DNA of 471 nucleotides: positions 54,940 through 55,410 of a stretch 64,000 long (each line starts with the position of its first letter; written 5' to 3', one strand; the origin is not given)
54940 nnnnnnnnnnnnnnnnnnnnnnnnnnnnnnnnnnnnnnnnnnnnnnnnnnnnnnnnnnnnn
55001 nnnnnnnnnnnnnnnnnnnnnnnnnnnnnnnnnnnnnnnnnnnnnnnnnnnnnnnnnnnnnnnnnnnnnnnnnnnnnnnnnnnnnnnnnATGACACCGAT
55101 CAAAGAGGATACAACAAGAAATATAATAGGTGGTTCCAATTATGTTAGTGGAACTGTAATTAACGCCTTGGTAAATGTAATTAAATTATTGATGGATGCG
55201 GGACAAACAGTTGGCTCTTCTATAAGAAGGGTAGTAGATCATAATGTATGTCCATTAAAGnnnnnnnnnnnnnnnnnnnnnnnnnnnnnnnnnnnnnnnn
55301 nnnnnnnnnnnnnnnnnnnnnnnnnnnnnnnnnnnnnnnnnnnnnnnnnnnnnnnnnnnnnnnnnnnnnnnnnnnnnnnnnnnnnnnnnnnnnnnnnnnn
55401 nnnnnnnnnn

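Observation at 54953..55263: Two overlapping double-glycine-leader peptide genes, a candidate novel two-peptide (class IIb-like) bacteriocin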

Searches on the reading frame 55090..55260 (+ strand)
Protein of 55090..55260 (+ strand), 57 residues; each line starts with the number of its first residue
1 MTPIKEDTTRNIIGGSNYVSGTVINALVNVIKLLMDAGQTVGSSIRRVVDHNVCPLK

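Call 3: search_protein_families(library=pfam, proteins=[window:55090-55260:+], max_evalue=1)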
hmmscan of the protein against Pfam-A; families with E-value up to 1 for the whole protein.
seq(57 aa): 0 families

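Call 4: search_protein_families(library=ncbifam, proteins=[window:55090-55260:+], max_evalue=1)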
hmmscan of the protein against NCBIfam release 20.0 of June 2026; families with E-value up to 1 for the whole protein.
seq(57 aa): 1 family
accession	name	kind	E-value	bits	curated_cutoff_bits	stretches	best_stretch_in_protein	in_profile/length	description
NF007028.0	PRK09494.1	equivalog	0.057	13.2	303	1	12-56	98-142/219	glutamine ABC transporter permease GlnP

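Call 6: find_homologous_proteins(query=window:55090-55260:+, max_evalue=10)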
Query seq(57 aa) (57 aa): 4 proteins with E <= 10 among 4 candidates.
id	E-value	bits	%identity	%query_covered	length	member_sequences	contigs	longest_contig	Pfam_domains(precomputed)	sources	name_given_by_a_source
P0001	5.3e-29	116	100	100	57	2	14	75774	-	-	-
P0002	2.7e-28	113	98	100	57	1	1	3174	-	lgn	-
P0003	9.9e-26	105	88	100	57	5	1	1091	-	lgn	-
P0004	8.1e-15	71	65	100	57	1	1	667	-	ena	-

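Call 10: find_encoding_contigs(protein=P0004, flank=10000)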
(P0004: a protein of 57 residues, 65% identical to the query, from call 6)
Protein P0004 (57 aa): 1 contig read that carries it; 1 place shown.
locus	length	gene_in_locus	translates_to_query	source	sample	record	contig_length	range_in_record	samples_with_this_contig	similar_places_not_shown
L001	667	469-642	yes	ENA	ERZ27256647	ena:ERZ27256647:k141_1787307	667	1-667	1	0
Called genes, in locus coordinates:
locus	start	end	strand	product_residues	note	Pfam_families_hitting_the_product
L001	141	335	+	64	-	-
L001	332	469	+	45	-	-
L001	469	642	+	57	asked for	-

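Call 11: find_encoding_contigs(protein=P0001, flank=10000, max_places=6)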
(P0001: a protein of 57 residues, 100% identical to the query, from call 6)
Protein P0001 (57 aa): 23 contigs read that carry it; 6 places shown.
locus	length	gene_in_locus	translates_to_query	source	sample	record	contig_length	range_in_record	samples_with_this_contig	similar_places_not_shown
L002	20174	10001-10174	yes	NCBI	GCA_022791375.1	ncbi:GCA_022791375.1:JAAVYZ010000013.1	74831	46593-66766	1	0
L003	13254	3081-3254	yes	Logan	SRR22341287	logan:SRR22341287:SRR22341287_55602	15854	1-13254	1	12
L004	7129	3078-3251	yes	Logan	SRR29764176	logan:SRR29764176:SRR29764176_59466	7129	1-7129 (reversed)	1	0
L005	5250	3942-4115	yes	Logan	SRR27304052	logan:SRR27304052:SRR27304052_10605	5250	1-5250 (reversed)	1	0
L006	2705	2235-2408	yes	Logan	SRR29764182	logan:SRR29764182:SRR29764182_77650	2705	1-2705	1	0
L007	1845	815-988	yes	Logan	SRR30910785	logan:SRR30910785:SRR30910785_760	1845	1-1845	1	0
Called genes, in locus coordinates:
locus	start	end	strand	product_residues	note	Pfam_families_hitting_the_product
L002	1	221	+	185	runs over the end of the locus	PF08207:EFP_N, PF01132:EFP, PF09285:Elong-fact-P_C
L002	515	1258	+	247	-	PF00106:adh_short, PF01370:Epimerase (weak), PF02719:Polysacc_synt_2, PF08659:KR, PF23441:SDR (weak), PF13561:adh_short_C2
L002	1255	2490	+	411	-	PF06838:Met_gamma_lyase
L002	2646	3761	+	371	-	-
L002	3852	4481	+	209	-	PF18936:DUF5684, PF13240:Zn_Ribbon_1 (weak)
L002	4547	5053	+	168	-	PF12685:SpoIIIAH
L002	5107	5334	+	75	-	PF00196:GerE, PF04545:Sigma70_r4, PF08281:Sigma70_r4_2, PF04967:HTH_10 (faint), PF08279:HTH_11 (faint)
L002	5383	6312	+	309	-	PF10646:Germane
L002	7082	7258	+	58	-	-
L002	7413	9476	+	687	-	PF03412:Peptidase_C39, PF00664:ABC_membrane, PF00005:ABC_tran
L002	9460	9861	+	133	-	-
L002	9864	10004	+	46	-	-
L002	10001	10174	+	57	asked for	-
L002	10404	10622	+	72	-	PF01165:Ribosomal_S21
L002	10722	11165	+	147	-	PF09424:YqeY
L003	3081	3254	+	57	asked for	-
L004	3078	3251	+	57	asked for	-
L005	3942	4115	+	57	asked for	-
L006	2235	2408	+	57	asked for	-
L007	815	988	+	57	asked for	-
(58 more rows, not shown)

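Call 25: find_homologous_proteins(query=A1, max_evalue=10)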
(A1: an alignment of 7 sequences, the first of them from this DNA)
Query A1 (7 sequences) (57 aa, profile of the alignment): 283 proteins with E <= 10 among 1568 candidates; the best 120 are listed.
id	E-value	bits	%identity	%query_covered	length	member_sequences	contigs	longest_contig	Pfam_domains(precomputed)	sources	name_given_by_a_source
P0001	6.4e-31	124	100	100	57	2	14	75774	-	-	-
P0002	1.1e-30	123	98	100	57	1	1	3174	-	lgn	-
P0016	1.2e-30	123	65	100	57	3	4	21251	-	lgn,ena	-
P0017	1.7e-30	122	63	100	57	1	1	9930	-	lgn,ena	-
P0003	3.8e-30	121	88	100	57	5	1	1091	-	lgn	-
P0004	3.8e-30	121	65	100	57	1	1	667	-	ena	-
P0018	8.1e-30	120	63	100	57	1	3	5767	-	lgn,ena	-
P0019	9.7e-30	120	63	100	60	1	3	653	-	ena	-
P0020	9.8e-30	120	67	100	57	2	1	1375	-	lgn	-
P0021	1.4e-29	119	63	100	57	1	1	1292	-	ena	-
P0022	3.5e-29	118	65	100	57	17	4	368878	-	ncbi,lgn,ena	-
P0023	3.6e-28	115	60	100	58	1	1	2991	-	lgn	-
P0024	3.7e-28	115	67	100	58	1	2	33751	-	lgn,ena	-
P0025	3.7e-28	115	56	100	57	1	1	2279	-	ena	-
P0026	9.8e-28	114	68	100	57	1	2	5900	-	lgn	-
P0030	1.2e-26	110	56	100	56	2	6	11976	-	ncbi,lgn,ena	-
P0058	2.2e-22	96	67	81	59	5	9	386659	-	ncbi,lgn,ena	-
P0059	2.2e-22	96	66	82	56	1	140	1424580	-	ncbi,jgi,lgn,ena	jgi:bacteriocin-like protein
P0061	3.0e-22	96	53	100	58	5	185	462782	-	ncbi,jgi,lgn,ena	-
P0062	3.0e-22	96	69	74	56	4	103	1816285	-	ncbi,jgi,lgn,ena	-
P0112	2.5e-20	90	51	100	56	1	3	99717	-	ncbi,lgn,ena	-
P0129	1.6e-19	87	51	100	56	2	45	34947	-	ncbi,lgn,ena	-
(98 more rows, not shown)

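Call 26: list_cluster_members(proteins=[P0059, P0062, P0061, P0058, P0022, P0129, P0112, P0030, P0006, P0011])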
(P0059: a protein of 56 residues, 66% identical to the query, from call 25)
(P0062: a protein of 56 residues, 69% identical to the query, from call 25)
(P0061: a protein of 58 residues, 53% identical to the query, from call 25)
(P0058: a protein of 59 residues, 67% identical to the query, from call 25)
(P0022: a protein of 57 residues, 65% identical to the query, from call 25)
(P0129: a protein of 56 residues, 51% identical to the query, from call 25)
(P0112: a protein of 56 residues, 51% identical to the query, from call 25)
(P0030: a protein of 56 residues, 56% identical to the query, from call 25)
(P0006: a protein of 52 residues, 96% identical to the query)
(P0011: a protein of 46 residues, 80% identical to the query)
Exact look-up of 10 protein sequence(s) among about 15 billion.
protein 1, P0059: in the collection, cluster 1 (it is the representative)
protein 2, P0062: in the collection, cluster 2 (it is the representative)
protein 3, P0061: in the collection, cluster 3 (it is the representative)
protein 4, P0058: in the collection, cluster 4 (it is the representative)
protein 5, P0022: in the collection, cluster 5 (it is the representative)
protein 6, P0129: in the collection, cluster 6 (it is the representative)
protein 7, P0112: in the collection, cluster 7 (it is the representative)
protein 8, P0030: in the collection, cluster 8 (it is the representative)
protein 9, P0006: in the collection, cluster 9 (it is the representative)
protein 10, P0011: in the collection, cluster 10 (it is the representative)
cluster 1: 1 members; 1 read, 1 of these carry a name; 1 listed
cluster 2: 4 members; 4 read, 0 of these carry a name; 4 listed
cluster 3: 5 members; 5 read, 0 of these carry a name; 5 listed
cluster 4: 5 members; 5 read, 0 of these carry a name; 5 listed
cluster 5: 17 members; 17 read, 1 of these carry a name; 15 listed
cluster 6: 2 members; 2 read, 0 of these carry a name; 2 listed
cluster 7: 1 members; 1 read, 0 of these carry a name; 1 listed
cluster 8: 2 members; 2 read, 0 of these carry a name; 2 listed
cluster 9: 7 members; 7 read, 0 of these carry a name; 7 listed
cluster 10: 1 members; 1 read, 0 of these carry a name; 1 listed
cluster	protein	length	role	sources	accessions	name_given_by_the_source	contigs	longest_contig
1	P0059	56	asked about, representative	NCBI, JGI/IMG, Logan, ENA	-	bacteriocin-like protein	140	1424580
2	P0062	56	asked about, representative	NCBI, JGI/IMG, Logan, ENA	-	-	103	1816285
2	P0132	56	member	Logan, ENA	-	-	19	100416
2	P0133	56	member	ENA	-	-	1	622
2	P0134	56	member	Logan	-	-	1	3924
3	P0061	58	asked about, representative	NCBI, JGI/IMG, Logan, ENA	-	-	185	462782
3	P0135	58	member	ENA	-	-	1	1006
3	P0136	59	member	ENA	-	-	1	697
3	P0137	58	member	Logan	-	-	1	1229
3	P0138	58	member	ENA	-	-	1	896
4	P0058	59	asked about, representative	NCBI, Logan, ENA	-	-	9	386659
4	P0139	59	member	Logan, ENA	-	-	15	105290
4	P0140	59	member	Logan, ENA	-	-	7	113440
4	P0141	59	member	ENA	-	-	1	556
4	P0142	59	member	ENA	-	-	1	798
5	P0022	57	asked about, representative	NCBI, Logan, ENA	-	-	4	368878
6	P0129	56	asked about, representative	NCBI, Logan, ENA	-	-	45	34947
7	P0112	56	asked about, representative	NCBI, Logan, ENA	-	-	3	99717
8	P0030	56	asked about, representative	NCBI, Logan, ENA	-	-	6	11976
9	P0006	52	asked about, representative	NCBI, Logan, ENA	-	-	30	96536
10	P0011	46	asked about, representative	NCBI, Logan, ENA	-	-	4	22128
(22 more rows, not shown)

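Call 29: find_related_loci(query=A2, collection=genome_contigs, flank=6000)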
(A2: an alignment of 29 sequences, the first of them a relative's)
Query A2 (57 aa) in genome_contigs; peptide patterns used: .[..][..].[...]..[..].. (x = any residue, [..] = any of these).
156 stretches matched a pattern; 55 encode a relative of the query (tblastn E <= 1e-3); 55 distinct loci.
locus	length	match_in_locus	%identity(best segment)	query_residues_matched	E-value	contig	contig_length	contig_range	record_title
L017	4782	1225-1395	89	1-57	4e-31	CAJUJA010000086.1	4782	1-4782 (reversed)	MAG TPA_asm: uncultured Bacilli bacterium isolate MGBC131677 genome assembly, contig: MGBC131677.86, whole genome shotgu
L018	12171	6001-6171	67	1-57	3e-22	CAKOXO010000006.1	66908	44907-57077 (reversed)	MAG: uncultured Bacilli bacterium isolate REFINED_METABAT215_TOP10_CONTIGS_1500_ASSEMBLY_K77_MERGED__Hadza_MoBio_hadza-E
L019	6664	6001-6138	80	12-57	1e-20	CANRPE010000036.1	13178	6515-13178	MAG: uncultured Bacilli bacterium isolate Lapin-018__bin61 genome assembly, contig: Lapin-018__NODE_4433_length_13178_co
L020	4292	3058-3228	60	1-57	2e-20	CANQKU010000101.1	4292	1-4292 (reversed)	MAG: uncultured Bacilli bacterium isolate Lapin-017__bin42 genome assembly, contig: Lapin-017__NODE_19101_length_4292_co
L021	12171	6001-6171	58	1-57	3e-20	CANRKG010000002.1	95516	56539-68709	MAG: uncultured Bacilli bacterium isolate Lapin-020__bin59 genome assembly, contig: Lapin-020__NODE_160_length_95516_cov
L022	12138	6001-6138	72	12-57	3e-19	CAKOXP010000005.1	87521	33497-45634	MAG: uncultured Bacilli bacterium isolate REFINED_METABAT215_TOP10_CONTIGS_1500_ASSEMBLY_K77_MERGED__Hadza_MoBio_C-REDO_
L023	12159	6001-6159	60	5-57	6e-19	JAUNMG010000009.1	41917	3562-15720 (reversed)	MAG: bacterium isolate S31M_St_34 NODE_199_length_41917_cov_10.059386, whole genome shotgun sequence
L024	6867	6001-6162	56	4-57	4e-17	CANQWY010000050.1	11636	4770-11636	MAG: uncultured Bacilli bacterium isolate Lapin-012__bin84 genome assembly, contig: Lapin-012__NODE_6293_length_11636_co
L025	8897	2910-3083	59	1-57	4e-17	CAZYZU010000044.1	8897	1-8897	MAG TPA_asm: uncultured Muribaculaceae bacterium isolate SRP192927_co8_46 genome assembly, contig: NODE_7940_length_8897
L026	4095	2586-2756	53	1-57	1e-16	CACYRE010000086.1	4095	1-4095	MAG: uncultured Erysipelotrichaceae bacterium isolate RUG12194 genome assembly, contig: RUG12194_asm_86, whole genome sh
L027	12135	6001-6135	67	12-57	1e-16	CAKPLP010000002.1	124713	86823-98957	MAG: uncultured Bacilli bacterium isolate REFINED_METABAT215_TOP10_CONTIGS_1500_ASSEMBLY_K77_MERGED__Hadza_MoBio_hadza-E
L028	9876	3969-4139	53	1-57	1e-16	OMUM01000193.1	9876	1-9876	uncultured bacterium isolate hRUG889 genome assembly, contig: NODE_10270_length_9876_cov_49.2351, whole genome shotgun s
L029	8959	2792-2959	56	1-57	2e-16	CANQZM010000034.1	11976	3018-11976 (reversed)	MAG: uncultured Bacilli bacterium isolate Lapin-017__bin14 genome assembly, contig: Lapin-017__NODE_3768_length_11976_co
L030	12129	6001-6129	67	15-57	3e-16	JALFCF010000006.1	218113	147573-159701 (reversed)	MAG: Mycoplasmatota bacterium isolate SUG548 k141_181898, whole genome shotgun sequence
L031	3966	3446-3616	51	1-57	4e-16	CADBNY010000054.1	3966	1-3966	MAG: uncultured Erysipelotrichaceae bacterium isolate RUG14143 genome assembly, contig: RUG14143_asm_54, whole genome sh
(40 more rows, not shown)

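Call 38: search_protein_representatives(alignment_id=A2)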
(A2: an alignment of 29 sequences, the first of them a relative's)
Query: 29 sequences, 57 profile positions. Proteins with E-value up to 0.001 (for the whole library): 316; up to 1e-10: 45; up to 1e-30: 0. The best 150 are listed.
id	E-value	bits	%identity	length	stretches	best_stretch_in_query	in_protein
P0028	5.6e-27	109.5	-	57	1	1-57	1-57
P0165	1.6e-20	88.8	-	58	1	2-56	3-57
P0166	1.1e-19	86.2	-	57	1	1-57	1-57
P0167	1.5e-19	85.7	-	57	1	1-57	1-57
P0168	1.9e-19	85.4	-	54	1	1-57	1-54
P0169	2.6e-19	85.0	-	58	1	1-57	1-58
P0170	5.3e-19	84.0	-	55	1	5-57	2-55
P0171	8.0e-19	83.4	-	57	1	1-57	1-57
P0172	4.7e-18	81.0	-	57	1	1-57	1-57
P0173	1.3e-17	79.6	-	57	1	5-57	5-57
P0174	2.8e-17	78.5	-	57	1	1-57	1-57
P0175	8.6e-17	76.9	-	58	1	1-57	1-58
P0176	2.9e-16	75.2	-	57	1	1-57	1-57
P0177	3.5e-14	68.5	-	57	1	1-57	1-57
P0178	5.5e-14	67.9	-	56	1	1-57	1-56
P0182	1.3e-12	63.5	-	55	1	1-56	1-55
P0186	2.3e-12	62.7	-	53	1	7-56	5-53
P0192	8.2e-12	61.0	-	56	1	1-55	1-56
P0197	2.0e-11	59.7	-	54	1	1-56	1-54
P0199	3.4e-11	59.0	-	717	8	24-41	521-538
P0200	3.8e-11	58.8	-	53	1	1-56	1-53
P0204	6.4e-11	58.1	-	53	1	3-54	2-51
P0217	5.0e-10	55.2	-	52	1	1-54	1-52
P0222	1.2e-09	54.1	-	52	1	1-56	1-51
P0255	1.8e-08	50.3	-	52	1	3-54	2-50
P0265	2.8e-08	49.6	-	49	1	6-54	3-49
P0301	2.7e-07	46.5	-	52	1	1-54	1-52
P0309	6.5e-07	45.3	-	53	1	1-54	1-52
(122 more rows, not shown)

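Call 40: find_encoding_contigs(protein=P0255, flank=8000, max_places=3)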
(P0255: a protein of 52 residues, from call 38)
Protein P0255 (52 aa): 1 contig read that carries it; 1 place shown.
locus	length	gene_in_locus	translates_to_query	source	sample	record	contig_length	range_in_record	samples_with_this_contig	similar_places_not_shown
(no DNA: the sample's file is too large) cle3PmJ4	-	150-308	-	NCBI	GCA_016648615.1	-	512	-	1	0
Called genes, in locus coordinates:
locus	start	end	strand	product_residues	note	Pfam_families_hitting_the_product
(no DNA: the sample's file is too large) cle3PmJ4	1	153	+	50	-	?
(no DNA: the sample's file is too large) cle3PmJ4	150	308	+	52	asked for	-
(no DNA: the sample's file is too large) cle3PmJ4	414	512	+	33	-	?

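Call 41: find_encoding_contigs(protein=P0204, flank=8000, max_places=3)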
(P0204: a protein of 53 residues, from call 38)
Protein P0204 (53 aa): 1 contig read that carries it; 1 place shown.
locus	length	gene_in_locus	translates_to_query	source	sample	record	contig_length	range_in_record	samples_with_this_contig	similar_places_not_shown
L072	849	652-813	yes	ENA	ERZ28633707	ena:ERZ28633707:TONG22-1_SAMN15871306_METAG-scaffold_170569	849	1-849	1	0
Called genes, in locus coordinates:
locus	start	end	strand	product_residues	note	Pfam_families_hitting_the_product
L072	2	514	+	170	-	?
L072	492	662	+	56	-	-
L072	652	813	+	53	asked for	-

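Call 43: search_protein_families(library=ncbifam, proteins=[P0204, P0255, P0217, P0265, P0301, P0309, P0059, P0182], max_evalue=1)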
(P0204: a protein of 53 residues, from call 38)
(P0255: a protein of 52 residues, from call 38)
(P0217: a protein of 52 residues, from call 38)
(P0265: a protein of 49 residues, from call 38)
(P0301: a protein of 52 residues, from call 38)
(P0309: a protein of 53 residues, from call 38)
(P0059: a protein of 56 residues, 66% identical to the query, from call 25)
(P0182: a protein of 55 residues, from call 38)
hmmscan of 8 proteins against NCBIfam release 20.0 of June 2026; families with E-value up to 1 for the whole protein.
P0204 (53 aa): 4 families
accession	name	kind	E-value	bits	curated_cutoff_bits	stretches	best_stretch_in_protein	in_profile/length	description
NF058620.1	EFG2_Bacteroid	exception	0.0087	14.5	1000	1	11-45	549-583/717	elongation factor G2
NF009381.0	PRK12740.1-5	subfamily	0.0087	14.5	583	1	10-44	522-556/692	elongation factor G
NF046113.1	BLP_Lacticasei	subfamily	0.074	13.1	40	1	3-15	12-24/46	bacteriocin-like peptide, LSEI_2386 family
NF038034.1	lactGbeta_entB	subfamily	0.084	13.1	37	1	3-14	1-12/38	lactococcin G-beta/enterocin 1071B family bacteriocin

P0255 (52 aa): 1 family
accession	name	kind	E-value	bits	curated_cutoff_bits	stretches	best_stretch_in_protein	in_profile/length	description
NF038034.1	lactGbeta_entB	subfamily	0.075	13.3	37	1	3-36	1-31/38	lactococcin G-beta/enterocin 1071B family bacteriocin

P0217 (52 aa): 0 families

P0265 (49 aa): 0 families

P0301 (52 aa): 0 families

P0309 (53 aa): 2 families
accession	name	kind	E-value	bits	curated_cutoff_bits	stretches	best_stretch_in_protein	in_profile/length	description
TIGR01847.1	bacteriocin_sig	domain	0.019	15.6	15.7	1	2-15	2-15/15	bacteriocin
NF038034.1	lactGbeta_entB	subfamily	0.038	14.2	37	1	4-17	1-14/38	lactococcin G-beta/enterocin 1071B family bacteriocin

P0059 (56 aa): 4 families
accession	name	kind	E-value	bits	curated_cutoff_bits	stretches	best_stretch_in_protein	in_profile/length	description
TIGR01847.1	bacteriocin_sig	domain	0.017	15.8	15.7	1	1-15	1-15/15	bacteriocin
NF038035.1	lactGalph_entA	subfamily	0.048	13.8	37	1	5-21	2-18/35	lactococcin G-alpha/enterocin 1071A family bacteriocin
NF040664.1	HEC_x9_TCC_lant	equivalog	0.15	12.3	46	1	5-22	4-20/39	lacticin 481 family lantibiotic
NF008263.0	PRK11034.1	equivalog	0.19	9.5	1350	1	6-42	284-321/758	ATP-dependent Clp protease ATP-binding subunit ClpA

P0182 (55 aa): 0 families

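Call 54: search_solved_structures(query=A2, max_evalue=10)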
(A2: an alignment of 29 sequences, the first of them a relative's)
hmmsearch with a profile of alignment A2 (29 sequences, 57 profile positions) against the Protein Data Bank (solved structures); distinct sequences matched with E-value up to 10: 17.
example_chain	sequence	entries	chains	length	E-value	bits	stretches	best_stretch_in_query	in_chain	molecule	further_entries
1n0r_A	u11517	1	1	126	1.5e-07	34.4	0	25-41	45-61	4 ankyrin repeats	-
1n0q_A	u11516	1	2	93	3.6e-05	26.8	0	25-41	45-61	3 ankyrin repeats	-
6ndz_B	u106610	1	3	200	0.00068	22.7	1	14-41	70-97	Designed repeat binding protein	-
6ne2_B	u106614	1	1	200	0.16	15.2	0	11-41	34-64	Designed repeat protein binder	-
7uqz_4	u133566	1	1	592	0.19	14.9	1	7-48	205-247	Probable metalloprotease ARX1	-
3jct_4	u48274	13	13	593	0.19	14.9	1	7-48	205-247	Probable metalloprotease ARX1 | metalloprotease ARX1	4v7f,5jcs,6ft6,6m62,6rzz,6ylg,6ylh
4v8t_t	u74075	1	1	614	0.21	14.8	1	7-48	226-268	Probable metalloprotease ARX1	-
5apn_x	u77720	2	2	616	0.21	14.8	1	7-48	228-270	Probable metalloprotease ARX1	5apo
6ne4_B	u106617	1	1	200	0.45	13.7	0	11-41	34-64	Designed repeat binding protein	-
8zr0_A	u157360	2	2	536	0.65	13.2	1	20-39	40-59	Caseinolytic peptidase B protein homolog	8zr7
1ys1_X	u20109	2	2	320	1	12.6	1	18-36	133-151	Lipase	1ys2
1hqd_A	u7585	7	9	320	1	12.5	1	18-36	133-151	LIPASE | TRIACYL-GLYCEROL-HYDROLASE | TRIACYL-GLYCEROL HYDROLASE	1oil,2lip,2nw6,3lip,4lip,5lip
7vrx_A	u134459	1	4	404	1.4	12.2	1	18-41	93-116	Aminotransferase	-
6ne1_B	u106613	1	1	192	1.4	12.1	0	11-41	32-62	Pfs, NACHT and Ankyrin domain protein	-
6r1i_A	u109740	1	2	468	1.5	12.1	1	6-34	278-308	Genome polyprotein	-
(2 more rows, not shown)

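Call 62: list_cluster_members(proteins=[P0177, P0182, P0186, P0192, P0197, P0200, P0217, P0222, P0265, P0301])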
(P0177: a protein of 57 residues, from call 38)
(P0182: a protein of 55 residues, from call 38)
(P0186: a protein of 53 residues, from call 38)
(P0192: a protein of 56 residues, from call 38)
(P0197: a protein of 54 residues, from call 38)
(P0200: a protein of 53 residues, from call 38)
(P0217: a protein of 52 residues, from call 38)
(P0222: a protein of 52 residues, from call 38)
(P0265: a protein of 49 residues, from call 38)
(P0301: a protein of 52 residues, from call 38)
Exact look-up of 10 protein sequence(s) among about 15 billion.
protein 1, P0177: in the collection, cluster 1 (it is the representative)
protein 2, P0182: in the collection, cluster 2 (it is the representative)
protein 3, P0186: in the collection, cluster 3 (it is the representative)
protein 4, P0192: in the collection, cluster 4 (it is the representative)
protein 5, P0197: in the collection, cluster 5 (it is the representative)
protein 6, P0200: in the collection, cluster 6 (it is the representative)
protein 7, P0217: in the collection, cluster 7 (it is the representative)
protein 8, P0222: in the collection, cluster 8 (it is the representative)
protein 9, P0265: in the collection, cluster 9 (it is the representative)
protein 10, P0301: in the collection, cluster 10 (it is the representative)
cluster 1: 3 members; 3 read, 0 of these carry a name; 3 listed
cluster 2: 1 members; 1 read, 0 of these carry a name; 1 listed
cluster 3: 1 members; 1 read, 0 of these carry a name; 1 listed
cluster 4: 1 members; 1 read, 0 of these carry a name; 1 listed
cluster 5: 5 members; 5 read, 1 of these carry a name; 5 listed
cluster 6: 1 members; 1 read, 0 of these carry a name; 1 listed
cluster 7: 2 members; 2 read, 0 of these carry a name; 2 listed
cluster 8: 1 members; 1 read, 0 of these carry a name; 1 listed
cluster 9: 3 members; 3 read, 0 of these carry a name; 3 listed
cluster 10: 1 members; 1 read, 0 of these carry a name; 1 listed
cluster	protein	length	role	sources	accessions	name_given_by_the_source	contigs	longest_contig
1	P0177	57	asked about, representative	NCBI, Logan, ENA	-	-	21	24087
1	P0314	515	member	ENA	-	-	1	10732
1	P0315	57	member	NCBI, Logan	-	-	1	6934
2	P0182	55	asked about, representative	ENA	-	-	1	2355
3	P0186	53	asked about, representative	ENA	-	-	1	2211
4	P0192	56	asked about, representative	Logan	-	-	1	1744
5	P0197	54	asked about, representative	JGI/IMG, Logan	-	-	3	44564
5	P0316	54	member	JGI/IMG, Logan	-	hypothetical protein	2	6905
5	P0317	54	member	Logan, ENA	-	-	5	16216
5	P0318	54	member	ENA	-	-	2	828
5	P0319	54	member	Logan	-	-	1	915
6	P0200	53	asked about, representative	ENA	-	-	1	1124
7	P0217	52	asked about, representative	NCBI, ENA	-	-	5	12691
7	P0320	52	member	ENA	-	-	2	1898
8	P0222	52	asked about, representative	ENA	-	-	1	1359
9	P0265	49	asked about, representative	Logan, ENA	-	-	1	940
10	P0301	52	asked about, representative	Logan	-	-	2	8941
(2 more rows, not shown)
